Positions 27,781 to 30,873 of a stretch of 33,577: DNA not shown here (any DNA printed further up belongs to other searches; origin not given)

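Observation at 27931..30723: Stand-alone 930-aa gene combining an unknown N-terminal half, an AAA+-like ATPase and a C-terminal SLOG/DprA-like nucleotide-sensor domain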

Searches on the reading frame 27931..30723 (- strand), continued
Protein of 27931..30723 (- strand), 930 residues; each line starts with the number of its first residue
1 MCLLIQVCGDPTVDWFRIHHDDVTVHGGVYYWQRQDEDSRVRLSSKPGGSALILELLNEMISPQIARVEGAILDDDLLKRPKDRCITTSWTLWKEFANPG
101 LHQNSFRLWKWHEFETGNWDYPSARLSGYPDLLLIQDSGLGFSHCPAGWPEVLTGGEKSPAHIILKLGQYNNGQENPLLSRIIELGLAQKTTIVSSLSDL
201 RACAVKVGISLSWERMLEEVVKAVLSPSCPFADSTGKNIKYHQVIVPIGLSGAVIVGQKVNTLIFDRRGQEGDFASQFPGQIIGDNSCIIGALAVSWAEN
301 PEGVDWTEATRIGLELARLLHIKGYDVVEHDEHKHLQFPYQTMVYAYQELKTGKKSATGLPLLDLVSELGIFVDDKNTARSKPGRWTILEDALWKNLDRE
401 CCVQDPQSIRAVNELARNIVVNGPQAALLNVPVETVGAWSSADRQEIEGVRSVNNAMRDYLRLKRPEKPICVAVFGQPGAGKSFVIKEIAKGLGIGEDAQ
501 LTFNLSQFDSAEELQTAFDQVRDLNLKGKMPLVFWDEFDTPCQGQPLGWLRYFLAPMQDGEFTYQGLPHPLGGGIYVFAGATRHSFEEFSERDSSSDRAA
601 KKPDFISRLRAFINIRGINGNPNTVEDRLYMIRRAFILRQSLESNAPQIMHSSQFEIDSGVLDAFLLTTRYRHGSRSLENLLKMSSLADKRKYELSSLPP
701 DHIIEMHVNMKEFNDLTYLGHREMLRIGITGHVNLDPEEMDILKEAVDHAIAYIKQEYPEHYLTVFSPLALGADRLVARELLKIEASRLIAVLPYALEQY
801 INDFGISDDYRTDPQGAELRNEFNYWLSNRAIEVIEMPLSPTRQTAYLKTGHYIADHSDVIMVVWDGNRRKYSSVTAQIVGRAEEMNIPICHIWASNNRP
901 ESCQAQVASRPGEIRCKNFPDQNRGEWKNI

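Call 51: search_protein_families(library=pfam, proteins=[L063:7672-9501:+, L070:13287-15059:+, L073:3362-4942:+, L070:15133-16326:+, L070:16510-19494:+, L068:12689-15964:+, L067:12103-13581:+, L053:14265-16127:+, L063:4415-7036:+, L063:7061-7648:+], max_evalue=0.01)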
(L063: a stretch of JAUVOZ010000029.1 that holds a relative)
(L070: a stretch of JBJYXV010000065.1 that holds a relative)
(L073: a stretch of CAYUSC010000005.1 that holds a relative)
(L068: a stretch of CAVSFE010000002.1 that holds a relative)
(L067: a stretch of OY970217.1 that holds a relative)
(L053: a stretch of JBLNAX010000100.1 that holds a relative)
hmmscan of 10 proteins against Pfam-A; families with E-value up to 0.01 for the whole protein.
L063:7672-9501:+ (610 aa): 2 families
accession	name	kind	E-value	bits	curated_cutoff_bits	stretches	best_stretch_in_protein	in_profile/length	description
PF02254.24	TrkA_N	-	3.4e-18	66.5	23.8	1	135-249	1-108/116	TrkA-N domain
PF02026.21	RyR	-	2.5e-13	50.5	27.4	1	537-606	21-89/91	RyR domain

L070:13287-15059:+ (591 aa): 3 families
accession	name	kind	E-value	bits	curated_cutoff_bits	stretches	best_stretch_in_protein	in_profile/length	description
PF02254.24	TrkA_N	-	4.1e-20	72.7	23.8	1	117-203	1-85/116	TrkA-N domain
PF02026.21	RyR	-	4.6e-19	68.9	27.4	1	515-584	21-90/91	RyR domain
PF13362.12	Toprim_3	-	0.00012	22.8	27.2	0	358-395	40-79/95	Toprim domain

L073:3362-4942:+ (527 aa): 6 families
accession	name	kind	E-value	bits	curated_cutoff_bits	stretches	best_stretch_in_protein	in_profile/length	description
PF13676.11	TIR_2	-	2e-24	86.8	28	1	20-139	1-121/122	TIR domain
PF08309.17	LVIVD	-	7.2e-19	67.3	20.2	2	363-403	2-42/42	LVIVD repeat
PF01582.25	TIR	-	5e-13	49.7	21.3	1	17-95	1-81/179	TIR domain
PF08937.16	ThsB_TIR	-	0.0011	19.7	21.2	1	21-107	1-96/100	Thoeris protein ThsB, TIR-like domain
PF09826.15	Beta_propel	-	0.0016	17.8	22.4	0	426-468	92-134/495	Beta propeller domain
PF09413.15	DUF2007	-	0.009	16.6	25.7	0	24-92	5-66/66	Putative prokaryotic signal transducing protein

L070:15133-16326:+ (398 aa): 4 families
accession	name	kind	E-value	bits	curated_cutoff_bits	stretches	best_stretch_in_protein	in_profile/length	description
PF13676.11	TIR_2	-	6.4e-17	62.6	28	1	5-111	1-107/122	TIR domain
PF01582.25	TIR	-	8.4e-08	32.6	21.3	1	2-81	1-82/179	TIR domain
PF08937.16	ThsB_TIR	-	0.00092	20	21.2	1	48-94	52-98/100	Thoeris protein ThsB, TIR-like domain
PF10137.14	CAP12-PCTIR_TIR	-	0.006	17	24.7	0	5-64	2-61/119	CAP12/Pycsar effector protein, TIR domain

L070:16510-19494:+ (995 aa): 60 families (the best 25 are shown)
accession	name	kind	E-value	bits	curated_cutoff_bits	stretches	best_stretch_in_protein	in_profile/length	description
PF00400.38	WD40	-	1.6e-105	341.5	27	11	835-869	5-39/39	WD domain, G-beta repeat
PF25174.1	Beta-prop_THOC3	-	5.3e-104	347.5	305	4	660-919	1-248/272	THOC3 beta-propeller domain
PF25173.1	Beta-prop_WDR3_1st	-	1.1e-99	332.1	154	6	512-651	10-146/184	WDR3 first beta-propeller domain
PF24807.1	WD40_CDC20-Fz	-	1.2e-82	278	200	5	467-655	29-217/292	CDC20/Fizzy WD40 domain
PF24814.1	WD40_Prp19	-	4e-81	272.6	320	5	610-777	41-208/281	Prp19 WD40 domain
PF23414.1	Beta-prop_EML_2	-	1.4e-68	231.6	90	4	467-613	20-162/266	Echinoderm microtubule-associated protein second beta-propeller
PF24817.1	WD40_WDHD1_1st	-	4.3e-66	223.5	109.9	8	575-654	86-164/291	WDHD1 first WD40 domain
PF25175.1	Beta-prop_WDR5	-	1.8e-60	205.1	250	5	614-800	6-190/296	WDR5 beta-propeller domain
PF25047.1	Beta-prop_TEP1_2nd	-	3.2e-56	190.7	89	6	563-690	78-204/255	TEP-1 second beta-propeller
PF25168.1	Beta-prop_WDR36-Utp21_2nd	-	3.1e-51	175.1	84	6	572-732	154-311/335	WDR36/Utp21 second beta-propeller domain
PF25391.1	WD40_Gbeta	-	3.4e-51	174.7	150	4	699-917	51-259/340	G protein beta WD-40 repeat protein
PF24105.1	Beta-prop_CAF1B_HIR1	-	1.9e-47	162.5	80.5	5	571-689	66-200/383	CAF1B/HIR1 beta-propeller domain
PF25171.1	Beta-prop_WDR36-Utp21_1st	-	5.8e-45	154.2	80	7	538-639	156-257/266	WDR36/Utp21 first beta-propeller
PF25172.1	Beta-prop_WDR3_2nd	-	1e-44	153.4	140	3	539-686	140-284/293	WDR3 second beta-propeller domain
PF12894.13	ANAPC4_WD40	-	5.7e-44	148.7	22.9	3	891-960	2-71/91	Anaphase-promoting complex subunit 4 WD40 domain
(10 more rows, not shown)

L068:12689-15964:+ (1092 aa): 23 families
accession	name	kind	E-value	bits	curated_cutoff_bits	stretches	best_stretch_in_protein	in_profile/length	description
PF00515.34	TPR_1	-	2e-117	379.1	27.8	14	395-428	1-34/34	Tetratricopeptide repeat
PF07719.23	TPR_2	-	3e-87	280.1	27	11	429-462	1-34/34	Tetratricopeptide repeat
PF13414.12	TPR_11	-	4.1e-87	286.1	26.8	10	331-369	4-42/42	TPR repeat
PF13181.12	TPR_8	-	3e-85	273.7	25.7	10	356-386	2-32/34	Tetratricopeptide repeat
PF13431.12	TPR_17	-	1.1e-70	228.5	24.4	7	344-375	2-33/34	Tetratricopeptide repeat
PF13371.12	TPR_9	-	7.3e-55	183.3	35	6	439-498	5-64/73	Tetratricopeptide repeat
PF13424.12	TPR_12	-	1.5e-41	140.9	30.1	6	429-492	3-74/77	Tetratricopeptide repeat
PF13432.12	TPR_16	-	9.4e-39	131.9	32.7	4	435-496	3-64/65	Tetratricopeptide repeat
PF13428.12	TPR_14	-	2.3e-29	99.3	23.5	0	328-362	8-42/44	Tetratricopeptide repeat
PF14559.12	TPR_19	-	3.2e-23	82.3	25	4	440-499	2-61/68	Tetratricopeptide repeat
PF13676.11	TIR_2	-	1.1e-22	81.3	28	1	7-116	1-110/122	TIR domain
PF13174.12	TPR_6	-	4.3e-16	58.8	26.3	0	464-489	1-26/33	Tetratricopeptide repeat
PF23914.1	TPR_CcmH_CycH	-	2.8e-12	47.2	42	0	533-569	46-82/158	Cytochrome c-type biogenesis protein H TPR domain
PF13429.12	TPR_15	-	5.9e-12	46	26.2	0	690-743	145-198/280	Tetratricopeptide repeat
PF25062.1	ARM_TT21_N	-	2.3e-08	34.5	40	1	361-557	33-222/222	Tetratricopeptide repeat protein 21 N-terminal ARM repeat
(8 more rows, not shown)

L067:12103-13581:+ (493 aa): 10 families
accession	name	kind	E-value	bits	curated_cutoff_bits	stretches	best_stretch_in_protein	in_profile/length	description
PF13191.12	AAA_16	-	1.9e-31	110.3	32.6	1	169-324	2-166/167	AAA ATPase domain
PF13676.11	TIR_2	-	2.2e-22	80.2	28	1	20-128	1-109/122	TIR domain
PF13401.12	AAA_22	-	2.4e-07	31.6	27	1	190-328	4-124/130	AAA domain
PF10923.14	BrxC_BrxD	-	3.8e-05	23.2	22.2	1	168-222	26-80/414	BREX system ATP-binding protein BrxC/D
PF20703.3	nSTAND1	-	0.00022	21.4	27.1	1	169-363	16-190/379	Novel STAND NTPase 1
PF05673.19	DUF815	-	0.0009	18.9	23.8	1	168-219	29-81/249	Protein of unknown function (DUF815)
PF05729.18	NACHT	-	0.0032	17.7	26.7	0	193-220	2-29/167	NACHT domain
PF03193.22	RsgA_GTPase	-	0.0047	17.2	30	1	175-216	92-131/174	RsgA GTPase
PF17853.6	GGDEF_2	-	0.0055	17.4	24.5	1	92-199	14-96/116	GGDEF-like domain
PF25199.1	nSTAND_NTPase5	-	0.0063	16.8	34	0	184-224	34-75/145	Novel STAND NTPase 5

L053:14265-16127:+ (621 aa): 0 families

L063:4415-7036:+ (874 aa): 6 families
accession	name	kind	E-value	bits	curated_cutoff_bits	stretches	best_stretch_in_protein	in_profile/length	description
PF02026.21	RyR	-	1.3e-27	96.3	27.4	2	804-872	22-90/91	RyR domain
PF25199.1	nSTAND_NTPase5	-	3.6e-06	27.3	34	1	437-530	21-110/145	Novel STAND NTPase 5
PF13191.12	AAA_16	-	0.00021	22.3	32.6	1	451-495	19-63/167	AAA ATPase domain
PF00004.35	AAA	-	0.00027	21.8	21.2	1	461-527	3-68/131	ATPase family associated with various cellular activities (AAA)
PF24792.1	DUF7701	-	0.001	19.7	27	0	822-863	50-89/91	Domain of unknown function (DUF7701)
PF13401.12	AAA_22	-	0.0013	19.5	27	1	458-507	7-56/130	AAA domain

L063:7061-7648:+ (196 aa): 0 families

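Call 59: search_protein_representatives(alignment_id=A1)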
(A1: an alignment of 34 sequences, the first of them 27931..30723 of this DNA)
Query: 34 sequences, 934 profile positions. Proteins with E-value up to 0.001 (for the whole library): 9691; up to 1e-10: 5469; up to 1e-30: 2188. The best 150 are listed.
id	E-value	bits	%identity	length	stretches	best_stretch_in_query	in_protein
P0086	0.0e+00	1544.7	-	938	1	2-933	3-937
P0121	0.0e+00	1401.1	-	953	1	3-928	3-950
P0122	0.0e+00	1362.2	-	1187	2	3-933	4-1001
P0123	0.0e+00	1221.3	-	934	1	3-931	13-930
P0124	0.0e+00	1187.0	-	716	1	2-721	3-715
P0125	0.0e+00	1090.6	-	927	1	2-919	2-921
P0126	0.0e+00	1056.0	-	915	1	4-897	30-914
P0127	6.3e-284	961.1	-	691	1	218-918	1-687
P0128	2.4e-268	909.5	-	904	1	3-922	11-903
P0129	3.8e-263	892.3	-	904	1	3-923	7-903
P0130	8.7e-234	795.1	-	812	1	2-715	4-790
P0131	3.0e-215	733.8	-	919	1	3-774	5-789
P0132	1.4e-205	701.7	-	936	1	3-805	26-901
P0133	3.2e-194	664.2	-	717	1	2-712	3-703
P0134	4.6e-194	663.6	-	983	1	5-733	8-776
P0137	1.4e-182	625.7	-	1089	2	6-719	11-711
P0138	1.2e-181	622.5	-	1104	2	4-721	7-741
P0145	1.2e-163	563.0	-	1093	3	417-721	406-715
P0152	2.2e-157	542.3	-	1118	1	2-724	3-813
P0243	6.6e-128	444.7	-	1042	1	96-720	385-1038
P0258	1.2e-125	437.3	-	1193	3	127-718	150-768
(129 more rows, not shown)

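Call 63: search_protein_families(library=pfam, proteins=[P0122, P0137, P0138, P0145, P0152, P0258, P0134, P0131, P0243], max_evalue=0.001)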
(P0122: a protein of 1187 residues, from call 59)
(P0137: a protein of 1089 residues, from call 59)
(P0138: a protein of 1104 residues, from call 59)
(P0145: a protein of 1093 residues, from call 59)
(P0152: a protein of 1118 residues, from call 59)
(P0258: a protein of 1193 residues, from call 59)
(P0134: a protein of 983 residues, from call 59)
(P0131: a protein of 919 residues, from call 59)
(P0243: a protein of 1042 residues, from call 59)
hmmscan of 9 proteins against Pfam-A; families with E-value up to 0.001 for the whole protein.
P0122 (1187 aa): 5 families
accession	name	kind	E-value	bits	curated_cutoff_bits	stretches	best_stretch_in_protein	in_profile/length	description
PF06309.17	Torsin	-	4.2e-06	27.3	27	1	522-563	36-77/127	Torsin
PF00004.35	AAA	-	1.8e-05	25.6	21.2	1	544-615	3-73/131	ATPase family associated with various cellular activities (AAA)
PF13401.12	AAA_22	-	2.2e-05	25.2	27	1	540-591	6-57/130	AAA domain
PF25199.1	nSTAND_NTPase5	-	0.00014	22.1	34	1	516-609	17-106/145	Novel STAND NTPase 5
PF13191.12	AAA_16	-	0.00045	21.2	32.6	0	524-566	9-51/167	AAA ATPase domain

P0137 (1089 aa): 1 family
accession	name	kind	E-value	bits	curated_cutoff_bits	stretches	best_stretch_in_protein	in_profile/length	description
PF02026.21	RyR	-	7.2e-17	61.9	27.4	2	720-790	19-89/91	RyR domain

P0138 (1104 aa): 1 family
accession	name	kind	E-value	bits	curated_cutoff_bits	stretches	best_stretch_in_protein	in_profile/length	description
PF02026.21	RyR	-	2.9e-09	37.5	27.4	1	808-861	19-72/91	RyR domain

P0145 (1093 aa): 1 family
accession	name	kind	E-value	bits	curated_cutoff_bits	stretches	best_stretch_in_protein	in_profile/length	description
PF02026.21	RyR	-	5.7e-18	65.4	27.4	1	825-895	19-89/91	RyR domain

P0152 (1118 aa): 3 families
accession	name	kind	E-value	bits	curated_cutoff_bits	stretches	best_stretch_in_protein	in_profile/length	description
PF00004.35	AAA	-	5.5e-05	24.1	21.2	1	560-630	3-70/131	ATPase family associated with various cellular activities (AAA)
PF13191.12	AAA_16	-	0.00015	22.8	32.6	1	541-580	10-47/167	AAA ATPase domain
PF01842.31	ACT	-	0.00047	20.3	27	0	998-1036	1-39/66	ACT domain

P0258 (1193 aa): 2 families
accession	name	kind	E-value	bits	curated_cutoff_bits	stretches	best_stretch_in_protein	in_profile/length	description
PF02026.21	RyR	-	3.1e-07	31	27.4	1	918-954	29-65/91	RyR domain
PF00004.35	AAA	-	0.00059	20.7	21.2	0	508-581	3-73/131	ATPase family associated with various cellular activities (AAA)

P0134 (983 aa): 4 families
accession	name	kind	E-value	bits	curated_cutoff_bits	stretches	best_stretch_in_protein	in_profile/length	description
PF13191.12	AAA_16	-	9.9e-06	26.6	32.6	1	501-585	10-97/167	AAA ATPase domain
PF00004.35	AAA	-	0.00011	23.1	21.2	1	520-590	3-71/131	ATPase family associated with various cellular activities (AAA)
PF06309.17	Torsin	-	0.0007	20.2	27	0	498-539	36-77/127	Torsin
PF13401.12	AAA_22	-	0.00071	20.3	27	0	516-568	6-58/130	AAA domain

P0131 (919 aa): 1 family
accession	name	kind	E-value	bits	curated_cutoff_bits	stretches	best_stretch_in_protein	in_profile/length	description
PF25199.1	nSTAND_NTPase5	-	0.00016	21.9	34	1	458-560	10-107/145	Novel STAND NTPase 5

P0243 (1042 aa): 0 families

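Call 67: search_dna_similar(query=window:27931-30723:-, collection=plasmids, mode=protein, max_rows=15)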
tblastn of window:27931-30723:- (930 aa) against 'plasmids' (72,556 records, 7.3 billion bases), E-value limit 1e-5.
Records with a match: 7; places in all: 7; records where one place covers at least 80% of the query: 0.
Best place of each record, by identity: <60% 7.
By first word of the organism name: Caballeronia 2; Clostridium 1; Methylobacterium 1; Streptomyces 1; Nonomuraea 1; Bacillus 1.
By predicted mobility (MOB-suite, as given by PLSDB): non-mobilizable 4; mobilizable 3.
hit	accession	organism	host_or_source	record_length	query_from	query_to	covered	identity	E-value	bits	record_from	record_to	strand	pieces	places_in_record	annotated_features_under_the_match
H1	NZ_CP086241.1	Clostridium estertheticum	single colony,bovine feces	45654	131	721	64%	33.6%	5e-79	289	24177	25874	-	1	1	Ryanodine receptor Ryr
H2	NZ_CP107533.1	Methylobacterium sp. FF17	-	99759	184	714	57%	29.3%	1e-44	184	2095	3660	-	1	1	RyR domain-containing protein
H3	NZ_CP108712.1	Streptomyces sp. NBC_01001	-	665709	187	718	57%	28.5%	9e-54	212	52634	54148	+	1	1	hypothetical protein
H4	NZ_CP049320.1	Caballeronia sp. SBC2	whole organism,soil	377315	725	893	18%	33.7%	5e-13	81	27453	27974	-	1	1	DUF4231 domain-containing protein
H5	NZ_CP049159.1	Caballeronia sp. SBC1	whole organism,soil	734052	725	893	18%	33.7%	5e-13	81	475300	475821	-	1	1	DUF4231 domain-containing protein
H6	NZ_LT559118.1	Nonomuraea gerenzanensis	-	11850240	724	894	18%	28.7%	4e-7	62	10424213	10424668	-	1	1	none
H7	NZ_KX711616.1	Bacillus subtilis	flower bed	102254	724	897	19%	26.7%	3e-7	63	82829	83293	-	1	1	hypothetical protein | caspase family protein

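Call 68: search_dna_similar(query=window:27931-30723:-, collection=phages, mode=protein, max_rows=10)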
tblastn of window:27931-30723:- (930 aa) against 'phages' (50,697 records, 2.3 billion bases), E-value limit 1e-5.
No match.

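Call 69: get_annotated_region(hit=H1, flank=7000)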
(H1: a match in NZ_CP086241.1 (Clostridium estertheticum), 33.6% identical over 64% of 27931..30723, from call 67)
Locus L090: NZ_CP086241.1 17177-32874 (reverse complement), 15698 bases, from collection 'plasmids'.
description: Clostridium estertheticum strain CF009 plasmid pCF009-b, complete sequence
organism: Clostridium estertheticum (NCBI taxid 238834)
taxonomy: Bacteria; Bacillota; Clostridia; Eubacteriales; Clostridiaceae; Clostridium; Clostridium estertheticum
host: -; source: single colony,bovine feces; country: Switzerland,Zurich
typing (MOB-suite, as given by PLSDB): non-mobilizable
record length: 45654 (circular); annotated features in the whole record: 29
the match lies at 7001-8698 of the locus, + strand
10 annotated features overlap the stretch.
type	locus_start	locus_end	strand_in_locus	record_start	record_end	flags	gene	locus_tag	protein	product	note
CDS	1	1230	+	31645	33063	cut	-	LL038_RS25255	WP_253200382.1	IS1182 family transposase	-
CDS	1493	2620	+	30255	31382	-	-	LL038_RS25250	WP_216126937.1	aminopeptidase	-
CDS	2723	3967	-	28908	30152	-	ilvA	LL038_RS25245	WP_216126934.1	threonine ammonia-lyase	GO:0006549 - isoleucine metabolic process [Evidence IEA]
CDS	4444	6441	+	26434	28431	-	-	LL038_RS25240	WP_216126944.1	methyl-accepting chemotaxis protein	GO:0006935 - chemotaxis [Evidence IEA]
CDS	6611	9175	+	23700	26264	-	-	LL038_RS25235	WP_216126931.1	Ryanodine receptor Ryr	-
CDS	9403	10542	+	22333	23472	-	-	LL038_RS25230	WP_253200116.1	HAMP domain-containing sensor histidine kinase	GO:0007165 - signal transduction [Evidence IEA]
CDS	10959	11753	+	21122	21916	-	-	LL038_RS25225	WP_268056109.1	histidine kinase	GO:0000160 - phosphorelay signal transduction system [Evidence IEA]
CDS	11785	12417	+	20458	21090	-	-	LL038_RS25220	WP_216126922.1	response regulator transcription factor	GO:0000160 - phosphorelay signal transduction system [Evidence IEA]; GO:0006355 - regulation of DNA-templated ...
CDS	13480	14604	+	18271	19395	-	-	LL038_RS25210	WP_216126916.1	ABC transporter permease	-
CDS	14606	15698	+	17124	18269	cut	-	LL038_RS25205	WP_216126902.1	ABC transporter permease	-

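Call 70: get_annotated_region(hit=H7, flank=5000)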
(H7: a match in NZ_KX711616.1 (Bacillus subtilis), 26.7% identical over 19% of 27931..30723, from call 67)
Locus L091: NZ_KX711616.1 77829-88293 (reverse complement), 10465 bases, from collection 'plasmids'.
description: Bacillus subtilis strain 72 plasmid pBS72, complete sequence
organism: Bacillus subtilis (NCBI taxid 1423)
taxonomy: Bacteria; Bacillota; Bacilli; Bacillales; Bacillaceae; Bacillus; Bacillus subtilis
host: -; source: flower bed; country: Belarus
typing (MOB-suite, as given by PLSDB): mobilizable; replicon rep_cluster_918; relaxase MOBP
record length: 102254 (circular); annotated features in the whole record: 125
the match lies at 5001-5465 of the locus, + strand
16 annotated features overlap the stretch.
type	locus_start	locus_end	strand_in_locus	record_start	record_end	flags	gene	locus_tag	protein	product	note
CDS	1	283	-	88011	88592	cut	-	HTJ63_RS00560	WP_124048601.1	hypothetical protein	-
CDS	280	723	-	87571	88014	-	-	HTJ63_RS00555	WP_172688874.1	hypothetical protein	-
CDS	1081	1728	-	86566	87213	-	-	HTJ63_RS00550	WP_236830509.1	recombinase family protein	GO:0006310 - DNA recombination [Evidence IEA]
CDS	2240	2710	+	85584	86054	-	-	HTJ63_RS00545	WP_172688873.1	hypothetical protein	-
CDS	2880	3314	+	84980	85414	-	-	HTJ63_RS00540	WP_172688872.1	hypothetical protein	-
CDS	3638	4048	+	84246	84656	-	-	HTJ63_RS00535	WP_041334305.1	TIR domain-containing protein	-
CDS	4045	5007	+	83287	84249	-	-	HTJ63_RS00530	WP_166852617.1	caspase family protein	-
CDS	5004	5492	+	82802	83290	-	-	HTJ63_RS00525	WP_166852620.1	hypothetical protein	-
CDS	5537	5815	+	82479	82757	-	-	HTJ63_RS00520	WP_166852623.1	hypothetical protein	-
CDS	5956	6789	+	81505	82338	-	-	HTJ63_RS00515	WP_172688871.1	DUF3895 domain-containing protein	-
CDS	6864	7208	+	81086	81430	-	-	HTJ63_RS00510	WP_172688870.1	hypothetical protein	-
CDS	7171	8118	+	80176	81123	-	-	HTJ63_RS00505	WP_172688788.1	hypothetical protein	-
CDS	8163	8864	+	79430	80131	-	-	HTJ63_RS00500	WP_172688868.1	hypothetical protein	-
CDS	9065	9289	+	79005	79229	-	-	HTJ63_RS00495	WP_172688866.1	hypothetical protein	-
CDS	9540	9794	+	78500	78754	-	-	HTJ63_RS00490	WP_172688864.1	hypothetical protein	-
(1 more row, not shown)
